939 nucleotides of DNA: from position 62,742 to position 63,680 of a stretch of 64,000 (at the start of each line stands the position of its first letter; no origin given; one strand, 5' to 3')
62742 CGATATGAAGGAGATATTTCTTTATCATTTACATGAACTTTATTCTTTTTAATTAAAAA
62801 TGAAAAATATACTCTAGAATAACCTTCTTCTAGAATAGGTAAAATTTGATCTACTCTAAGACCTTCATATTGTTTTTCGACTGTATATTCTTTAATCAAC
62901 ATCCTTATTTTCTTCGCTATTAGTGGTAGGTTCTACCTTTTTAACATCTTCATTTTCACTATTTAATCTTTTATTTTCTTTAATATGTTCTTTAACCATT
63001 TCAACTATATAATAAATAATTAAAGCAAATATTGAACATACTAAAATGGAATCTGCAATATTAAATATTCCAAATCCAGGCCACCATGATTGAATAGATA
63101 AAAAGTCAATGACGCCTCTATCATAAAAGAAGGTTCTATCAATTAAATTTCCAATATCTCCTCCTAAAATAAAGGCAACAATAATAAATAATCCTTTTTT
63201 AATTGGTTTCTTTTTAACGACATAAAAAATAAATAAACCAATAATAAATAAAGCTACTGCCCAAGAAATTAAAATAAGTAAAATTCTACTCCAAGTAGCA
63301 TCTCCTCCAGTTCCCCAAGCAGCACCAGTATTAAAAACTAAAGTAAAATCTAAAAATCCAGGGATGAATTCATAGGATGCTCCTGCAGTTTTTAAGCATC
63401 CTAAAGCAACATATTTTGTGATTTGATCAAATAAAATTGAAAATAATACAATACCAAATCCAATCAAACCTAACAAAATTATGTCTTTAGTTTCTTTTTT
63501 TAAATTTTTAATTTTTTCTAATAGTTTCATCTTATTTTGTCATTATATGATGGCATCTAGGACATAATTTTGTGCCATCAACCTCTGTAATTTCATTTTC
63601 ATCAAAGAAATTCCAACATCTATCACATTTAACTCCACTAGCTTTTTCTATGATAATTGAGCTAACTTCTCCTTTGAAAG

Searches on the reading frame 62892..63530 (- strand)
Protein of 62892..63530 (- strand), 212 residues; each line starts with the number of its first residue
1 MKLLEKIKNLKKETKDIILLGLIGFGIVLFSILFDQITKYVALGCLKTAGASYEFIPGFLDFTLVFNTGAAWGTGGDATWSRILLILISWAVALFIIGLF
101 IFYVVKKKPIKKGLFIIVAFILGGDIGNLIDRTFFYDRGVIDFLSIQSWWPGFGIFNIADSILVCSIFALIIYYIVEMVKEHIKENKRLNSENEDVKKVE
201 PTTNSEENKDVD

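Call 80: find_encoding_contigs(protein=window:62892-63530:-, flank=10000, max_places=3)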
Protein window:62892-63530:- (212 aa): 6 contigs read that carry it; 3 places shown.
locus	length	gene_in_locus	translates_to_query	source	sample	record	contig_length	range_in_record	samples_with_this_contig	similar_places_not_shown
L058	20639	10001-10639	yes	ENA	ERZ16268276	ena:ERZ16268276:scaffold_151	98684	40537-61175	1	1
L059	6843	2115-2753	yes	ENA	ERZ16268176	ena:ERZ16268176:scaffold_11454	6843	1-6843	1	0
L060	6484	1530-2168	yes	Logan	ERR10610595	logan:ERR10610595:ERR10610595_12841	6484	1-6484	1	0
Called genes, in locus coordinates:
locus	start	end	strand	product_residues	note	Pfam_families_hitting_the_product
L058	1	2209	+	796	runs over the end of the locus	PF01588:tRNA_bind, PF03483:B3_4, PF03484:B5, PF17759:tRNA_synthFbeta, PF03147:FDX-ACB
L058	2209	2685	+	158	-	PF02620:YceD (weak)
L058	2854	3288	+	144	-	PF02381:MraZ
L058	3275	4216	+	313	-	PF01795:Methyltransf_5, PF13847:Methyltransf_31 (faint)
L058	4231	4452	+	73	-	-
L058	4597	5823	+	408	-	PF14450:FtsA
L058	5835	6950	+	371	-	PF00091:Tubulin, PF13809:Tubulin_2 (faint), PF12327:FtsZ_C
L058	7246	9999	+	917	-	PF00133:tRNA-synt_1, PF01406:tRNA-synt_1e (faint), PF09334:tRNA-synt_1g, PF01921:tRNA-synt_1f (weak), PF08264:Anticodon_1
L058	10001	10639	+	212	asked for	PF01252:Peptidase_A8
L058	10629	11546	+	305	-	PF01479:S4 (faint), PF00849:PseudoU_synth_2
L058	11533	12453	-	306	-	PF11858:DUF3378 (weak), PF01351:RNase_HII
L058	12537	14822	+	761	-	PF00488:MutS_V, PF01713:Smr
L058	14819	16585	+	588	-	PF01541:GIY-YIG, PF27096:UvrC_M, PF02151:UVR (faint), PF22920:UvrC_RNaseH, PF08459:UvrC_RNaseH_dom, PF14520:HHH_5 (faint)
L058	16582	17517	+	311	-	-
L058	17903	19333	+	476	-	PF05697:Trigger_N, PF00254:FKBP_C, PF05698:Trigger_C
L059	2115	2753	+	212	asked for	PF01252:Peptidase_A8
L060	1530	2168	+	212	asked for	PF01252:Peptidase_A8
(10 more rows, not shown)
